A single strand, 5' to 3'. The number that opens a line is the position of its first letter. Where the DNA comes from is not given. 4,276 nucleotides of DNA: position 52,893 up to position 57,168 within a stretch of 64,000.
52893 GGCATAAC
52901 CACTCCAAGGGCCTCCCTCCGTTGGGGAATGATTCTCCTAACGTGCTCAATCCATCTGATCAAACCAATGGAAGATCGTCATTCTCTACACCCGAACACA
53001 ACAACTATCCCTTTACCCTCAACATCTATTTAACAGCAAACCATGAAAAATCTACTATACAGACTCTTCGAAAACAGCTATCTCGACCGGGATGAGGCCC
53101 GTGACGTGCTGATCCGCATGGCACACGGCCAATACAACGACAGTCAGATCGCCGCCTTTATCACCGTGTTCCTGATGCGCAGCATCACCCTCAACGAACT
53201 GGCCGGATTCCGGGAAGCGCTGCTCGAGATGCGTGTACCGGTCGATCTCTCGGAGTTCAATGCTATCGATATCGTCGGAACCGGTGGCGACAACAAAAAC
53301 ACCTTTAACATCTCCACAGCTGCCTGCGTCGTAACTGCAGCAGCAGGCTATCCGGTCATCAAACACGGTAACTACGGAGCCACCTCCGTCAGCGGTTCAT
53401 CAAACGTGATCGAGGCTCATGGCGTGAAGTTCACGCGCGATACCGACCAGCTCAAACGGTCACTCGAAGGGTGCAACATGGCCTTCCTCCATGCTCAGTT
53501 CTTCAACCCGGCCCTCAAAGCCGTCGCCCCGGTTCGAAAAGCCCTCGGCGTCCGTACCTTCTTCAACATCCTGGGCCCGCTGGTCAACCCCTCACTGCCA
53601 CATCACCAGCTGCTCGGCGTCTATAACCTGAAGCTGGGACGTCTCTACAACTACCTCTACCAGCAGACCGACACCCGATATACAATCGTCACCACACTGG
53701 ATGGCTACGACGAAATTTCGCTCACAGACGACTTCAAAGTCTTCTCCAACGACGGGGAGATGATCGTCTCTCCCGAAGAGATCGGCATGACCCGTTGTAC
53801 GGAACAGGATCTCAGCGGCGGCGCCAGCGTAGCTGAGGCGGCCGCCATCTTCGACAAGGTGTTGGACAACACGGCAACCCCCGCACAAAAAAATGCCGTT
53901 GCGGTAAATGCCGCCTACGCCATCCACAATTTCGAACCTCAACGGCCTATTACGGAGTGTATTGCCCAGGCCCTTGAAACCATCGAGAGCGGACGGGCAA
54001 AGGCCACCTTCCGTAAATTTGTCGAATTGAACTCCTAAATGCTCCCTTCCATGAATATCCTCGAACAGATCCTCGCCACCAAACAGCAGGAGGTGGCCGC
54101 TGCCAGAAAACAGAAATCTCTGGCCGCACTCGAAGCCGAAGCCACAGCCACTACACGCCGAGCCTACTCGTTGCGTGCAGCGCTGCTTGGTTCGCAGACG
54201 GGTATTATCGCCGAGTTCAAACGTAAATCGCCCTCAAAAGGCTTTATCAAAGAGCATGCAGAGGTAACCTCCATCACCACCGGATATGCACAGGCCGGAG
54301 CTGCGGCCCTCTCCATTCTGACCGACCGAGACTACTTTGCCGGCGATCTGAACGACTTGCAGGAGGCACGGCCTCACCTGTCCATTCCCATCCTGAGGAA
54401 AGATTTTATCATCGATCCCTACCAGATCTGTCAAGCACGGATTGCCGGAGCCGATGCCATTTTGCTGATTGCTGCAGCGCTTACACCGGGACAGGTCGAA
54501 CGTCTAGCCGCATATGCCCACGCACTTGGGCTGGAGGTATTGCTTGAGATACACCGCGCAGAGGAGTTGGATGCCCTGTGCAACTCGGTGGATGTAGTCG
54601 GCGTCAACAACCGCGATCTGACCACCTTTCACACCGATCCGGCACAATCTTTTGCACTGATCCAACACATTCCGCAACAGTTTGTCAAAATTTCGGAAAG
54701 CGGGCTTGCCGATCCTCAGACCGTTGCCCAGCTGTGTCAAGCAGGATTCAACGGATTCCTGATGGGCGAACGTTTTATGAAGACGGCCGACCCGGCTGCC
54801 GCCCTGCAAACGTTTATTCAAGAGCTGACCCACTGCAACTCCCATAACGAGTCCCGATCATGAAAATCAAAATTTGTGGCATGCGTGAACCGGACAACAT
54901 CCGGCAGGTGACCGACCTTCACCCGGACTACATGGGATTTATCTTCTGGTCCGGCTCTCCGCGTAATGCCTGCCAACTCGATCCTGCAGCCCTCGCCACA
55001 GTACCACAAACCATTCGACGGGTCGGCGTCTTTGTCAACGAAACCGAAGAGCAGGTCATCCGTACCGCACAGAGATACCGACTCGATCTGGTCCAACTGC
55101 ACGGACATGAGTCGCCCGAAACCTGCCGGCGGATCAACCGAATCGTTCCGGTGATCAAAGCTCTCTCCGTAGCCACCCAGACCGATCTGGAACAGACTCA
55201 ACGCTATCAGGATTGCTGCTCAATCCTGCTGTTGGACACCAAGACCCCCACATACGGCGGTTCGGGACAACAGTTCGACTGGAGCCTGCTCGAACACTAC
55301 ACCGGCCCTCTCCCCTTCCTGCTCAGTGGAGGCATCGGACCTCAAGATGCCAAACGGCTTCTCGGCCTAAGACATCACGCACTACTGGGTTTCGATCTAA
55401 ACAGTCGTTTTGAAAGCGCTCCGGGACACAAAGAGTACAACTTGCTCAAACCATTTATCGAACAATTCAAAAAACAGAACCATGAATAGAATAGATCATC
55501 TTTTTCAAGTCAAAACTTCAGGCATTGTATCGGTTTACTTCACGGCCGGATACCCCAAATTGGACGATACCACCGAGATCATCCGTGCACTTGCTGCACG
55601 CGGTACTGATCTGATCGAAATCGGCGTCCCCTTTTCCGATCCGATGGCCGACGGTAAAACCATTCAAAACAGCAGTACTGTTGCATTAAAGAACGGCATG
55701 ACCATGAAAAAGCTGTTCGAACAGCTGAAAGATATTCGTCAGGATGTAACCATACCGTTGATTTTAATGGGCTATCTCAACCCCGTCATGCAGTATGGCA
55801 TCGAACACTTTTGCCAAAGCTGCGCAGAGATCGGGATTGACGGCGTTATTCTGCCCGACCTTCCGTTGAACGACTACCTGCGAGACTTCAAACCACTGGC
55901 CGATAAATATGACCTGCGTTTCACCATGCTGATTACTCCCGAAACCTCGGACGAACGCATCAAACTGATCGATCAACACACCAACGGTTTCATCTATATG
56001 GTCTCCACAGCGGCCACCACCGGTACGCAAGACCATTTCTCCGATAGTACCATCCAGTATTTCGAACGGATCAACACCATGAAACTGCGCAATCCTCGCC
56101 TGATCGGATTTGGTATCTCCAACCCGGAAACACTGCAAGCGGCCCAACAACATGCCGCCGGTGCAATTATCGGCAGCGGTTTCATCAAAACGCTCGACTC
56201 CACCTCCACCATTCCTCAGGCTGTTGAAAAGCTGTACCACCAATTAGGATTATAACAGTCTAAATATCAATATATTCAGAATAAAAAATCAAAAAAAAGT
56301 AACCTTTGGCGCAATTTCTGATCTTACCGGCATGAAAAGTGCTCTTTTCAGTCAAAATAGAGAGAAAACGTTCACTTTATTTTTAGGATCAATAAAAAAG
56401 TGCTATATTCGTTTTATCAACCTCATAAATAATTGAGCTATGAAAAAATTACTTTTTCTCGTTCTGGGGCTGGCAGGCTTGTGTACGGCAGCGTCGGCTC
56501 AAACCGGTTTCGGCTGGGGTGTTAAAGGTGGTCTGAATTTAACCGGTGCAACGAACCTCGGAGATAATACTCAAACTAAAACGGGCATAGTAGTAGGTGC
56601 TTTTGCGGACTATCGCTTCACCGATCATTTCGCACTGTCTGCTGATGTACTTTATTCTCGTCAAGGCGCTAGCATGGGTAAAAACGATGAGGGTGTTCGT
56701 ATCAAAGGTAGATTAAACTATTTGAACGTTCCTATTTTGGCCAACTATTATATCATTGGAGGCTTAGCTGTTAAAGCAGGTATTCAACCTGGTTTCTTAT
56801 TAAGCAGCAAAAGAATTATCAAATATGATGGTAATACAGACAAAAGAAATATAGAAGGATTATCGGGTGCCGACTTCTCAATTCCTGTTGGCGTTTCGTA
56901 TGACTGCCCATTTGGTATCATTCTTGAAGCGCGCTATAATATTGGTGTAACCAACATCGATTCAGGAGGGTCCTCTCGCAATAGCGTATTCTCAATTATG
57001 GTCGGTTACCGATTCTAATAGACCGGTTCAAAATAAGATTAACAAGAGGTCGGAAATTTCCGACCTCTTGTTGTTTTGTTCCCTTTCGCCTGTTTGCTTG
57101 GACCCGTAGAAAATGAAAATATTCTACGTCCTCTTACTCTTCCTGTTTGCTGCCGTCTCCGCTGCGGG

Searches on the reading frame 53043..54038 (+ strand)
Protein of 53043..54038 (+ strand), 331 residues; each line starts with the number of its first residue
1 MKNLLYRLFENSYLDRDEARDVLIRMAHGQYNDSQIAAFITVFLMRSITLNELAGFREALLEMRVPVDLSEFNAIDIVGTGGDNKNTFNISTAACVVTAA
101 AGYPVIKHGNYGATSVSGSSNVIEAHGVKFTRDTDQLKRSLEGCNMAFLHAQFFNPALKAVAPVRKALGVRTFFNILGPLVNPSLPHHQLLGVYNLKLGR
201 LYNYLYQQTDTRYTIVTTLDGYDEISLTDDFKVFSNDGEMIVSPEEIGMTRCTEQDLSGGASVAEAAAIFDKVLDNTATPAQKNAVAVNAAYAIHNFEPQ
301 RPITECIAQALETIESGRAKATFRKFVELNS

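Call 6: search_protein_families(library=pfam, proteins=[window:53043-54038:+])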
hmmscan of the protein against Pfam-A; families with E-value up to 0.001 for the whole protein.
window:53043-54038:+ (331 aa): 2 families
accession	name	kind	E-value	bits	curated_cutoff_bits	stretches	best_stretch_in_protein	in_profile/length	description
PF00591.27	Glycos_transf_3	-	2.1e-63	214.8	27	1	73-319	3-252/253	Glycosyl transferase family, a/b domain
PF02885.22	Glycos_trans_3N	-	5.5e-16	58.5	26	1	2-62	1-61/63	Glycosyl transferase family, helical bundle domain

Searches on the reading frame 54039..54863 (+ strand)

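Call 6: search_protein_families(library=pfam, proteins=[window:54039-54863:+])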
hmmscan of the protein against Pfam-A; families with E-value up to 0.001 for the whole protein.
window:54039-54863:+ (274 aa): 1 family
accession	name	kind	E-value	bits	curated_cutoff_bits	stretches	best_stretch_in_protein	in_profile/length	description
PF00218.27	IGPS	-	7.7e-77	258.4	27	1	8-258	1-253/254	Indole-3-glycerol phosphate synthase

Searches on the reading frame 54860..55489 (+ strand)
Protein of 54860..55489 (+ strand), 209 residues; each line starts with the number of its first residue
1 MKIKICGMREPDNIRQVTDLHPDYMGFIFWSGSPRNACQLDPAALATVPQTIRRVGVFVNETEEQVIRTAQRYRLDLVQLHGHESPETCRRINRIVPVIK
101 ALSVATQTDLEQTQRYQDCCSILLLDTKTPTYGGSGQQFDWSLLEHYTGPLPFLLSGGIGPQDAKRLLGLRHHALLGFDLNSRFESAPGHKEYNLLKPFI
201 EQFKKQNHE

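Call 6: search_protein_families(library=pfam, proteins=[window:54860-55489:+])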
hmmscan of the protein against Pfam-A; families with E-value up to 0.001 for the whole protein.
window:54860-55489:+ (209 aa): 1 family
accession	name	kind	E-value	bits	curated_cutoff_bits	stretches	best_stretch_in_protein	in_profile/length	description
PF00697.28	PRAI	-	8.5e-38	130.4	22.7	1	3-201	1-192/193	N-(5'phosphoribosyl)anthranilate (PRA) isomerase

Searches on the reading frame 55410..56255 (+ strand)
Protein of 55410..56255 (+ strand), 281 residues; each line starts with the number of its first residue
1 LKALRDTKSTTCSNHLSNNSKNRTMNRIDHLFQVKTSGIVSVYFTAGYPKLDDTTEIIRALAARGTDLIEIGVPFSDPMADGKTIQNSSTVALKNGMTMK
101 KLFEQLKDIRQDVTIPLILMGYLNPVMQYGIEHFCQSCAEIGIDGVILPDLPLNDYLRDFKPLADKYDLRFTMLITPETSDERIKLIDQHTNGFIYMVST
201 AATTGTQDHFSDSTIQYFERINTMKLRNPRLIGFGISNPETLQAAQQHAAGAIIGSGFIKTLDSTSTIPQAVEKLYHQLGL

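Call 6: search_protein_families(library=pfam, proteins=[window:55410-56255:+])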
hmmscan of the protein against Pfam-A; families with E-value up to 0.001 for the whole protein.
window:55410-56255:+ (281 aa): 1 family
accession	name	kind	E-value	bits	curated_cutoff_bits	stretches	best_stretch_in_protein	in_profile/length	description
PF00290.26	Trp_syntA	-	1.3e-74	250.9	27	1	42-276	14-248/259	Tryptophan synthase alpha chain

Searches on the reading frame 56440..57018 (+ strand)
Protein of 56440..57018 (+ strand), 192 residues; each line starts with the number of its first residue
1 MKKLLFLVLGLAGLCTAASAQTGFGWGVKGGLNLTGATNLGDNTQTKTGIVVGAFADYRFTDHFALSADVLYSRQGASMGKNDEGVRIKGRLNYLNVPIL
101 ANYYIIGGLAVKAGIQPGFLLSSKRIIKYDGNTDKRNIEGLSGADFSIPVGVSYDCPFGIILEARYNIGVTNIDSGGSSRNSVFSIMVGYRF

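Call 6: search_protein_families(library=pfam, proteins=[window:56440-57018:+])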
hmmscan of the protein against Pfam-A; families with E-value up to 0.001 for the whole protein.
window:56440-57018:+ (192 aa): 2 families
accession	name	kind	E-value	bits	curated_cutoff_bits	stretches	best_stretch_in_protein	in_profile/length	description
PF13568.12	OMP_b-brl_2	-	6.3e-21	75.7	27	1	20-174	2-174/175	Outer membrane protein beta-barrel domain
PF13505.12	OMP_b-brl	-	3.4e-20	73.4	28.7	1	6-192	1-175/175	Outer membrane protein beta-barrel domain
